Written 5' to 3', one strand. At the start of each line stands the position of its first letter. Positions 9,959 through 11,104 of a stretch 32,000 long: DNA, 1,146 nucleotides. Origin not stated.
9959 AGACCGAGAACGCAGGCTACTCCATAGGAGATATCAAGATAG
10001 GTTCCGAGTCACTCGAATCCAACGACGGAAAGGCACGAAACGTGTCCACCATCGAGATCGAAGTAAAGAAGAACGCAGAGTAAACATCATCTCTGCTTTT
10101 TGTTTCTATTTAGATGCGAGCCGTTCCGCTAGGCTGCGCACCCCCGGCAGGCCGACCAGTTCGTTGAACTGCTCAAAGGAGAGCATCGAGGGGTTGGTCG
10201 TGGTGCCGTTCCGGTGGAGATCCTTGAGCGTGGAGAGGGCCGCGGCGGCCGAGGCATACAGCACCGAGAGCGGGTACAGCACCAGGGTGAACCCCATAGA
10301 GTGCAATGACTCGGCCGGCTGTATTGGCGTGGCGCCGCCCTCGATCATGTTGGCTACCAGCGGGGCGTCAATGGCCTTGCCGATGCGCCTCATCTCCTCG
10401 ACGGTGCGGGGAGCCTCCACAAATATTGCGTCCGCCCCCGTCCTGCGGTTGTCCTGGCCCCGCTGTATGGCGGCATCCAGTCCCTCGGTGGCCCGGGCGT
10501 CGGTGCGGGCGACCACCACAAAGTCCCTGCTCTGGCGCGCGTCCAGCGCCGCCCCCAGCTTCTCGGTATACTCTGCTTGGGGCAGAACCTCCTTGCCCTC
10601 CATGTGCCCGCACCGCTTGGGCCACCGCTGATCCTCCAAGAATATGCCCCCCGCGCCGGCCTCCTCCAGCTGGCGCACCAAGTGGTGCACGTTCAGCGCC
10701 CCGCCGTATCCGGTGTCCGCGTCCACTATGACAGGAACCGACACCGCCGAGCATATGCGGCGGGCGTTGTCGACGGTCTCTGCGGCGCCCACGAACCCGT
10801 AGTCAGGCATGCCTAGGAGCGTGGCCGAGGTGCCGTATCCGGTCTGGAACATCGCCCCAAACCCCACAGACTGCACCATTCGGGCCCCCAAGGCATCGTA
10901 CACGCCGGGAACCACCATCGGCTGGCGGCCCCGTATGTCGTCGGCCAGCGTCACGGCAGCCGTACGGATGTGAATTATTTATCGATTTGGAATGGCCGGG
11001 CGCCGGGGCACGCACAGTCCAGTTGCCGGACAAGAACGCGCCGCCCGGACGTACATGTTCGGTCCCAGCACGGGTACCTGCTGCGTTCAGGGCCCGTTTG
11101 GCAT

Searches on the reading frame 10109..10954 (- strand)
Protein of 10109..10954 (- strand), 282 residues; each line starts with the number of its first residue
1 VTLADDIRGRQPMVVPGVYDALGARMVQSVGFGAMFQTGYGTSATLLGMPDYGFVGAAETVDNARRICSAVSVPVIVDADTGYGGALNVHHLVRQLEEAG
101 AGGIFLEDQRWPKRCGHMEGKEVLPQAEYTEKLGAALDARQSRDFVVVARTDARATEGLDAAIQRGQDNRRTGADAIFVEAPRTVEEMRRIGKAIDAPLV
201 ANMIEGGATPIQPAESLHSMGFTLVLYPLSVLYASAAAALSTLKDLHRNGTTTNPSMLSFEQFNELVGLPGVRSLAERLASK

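Call 77: search_protein_families(library=pfam, proteins=[window:10109-10954:-], max_evalue=0.001)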
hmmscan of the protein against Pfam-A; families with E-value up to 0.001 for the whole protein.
window:10109-10954:- (282 aa): 2 families
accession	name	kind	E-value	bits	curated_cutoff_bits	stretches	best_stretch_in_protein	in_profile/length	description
PF13714.12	PEP_mutase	-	3.1e-44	151.8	31.5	1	10-245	8-238/240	Phosphoenolpyruvate phosphomutase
PF00463.27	ICL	-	1.1e-15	57.6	26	1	73-165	150-245/526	Isocitrate lyase family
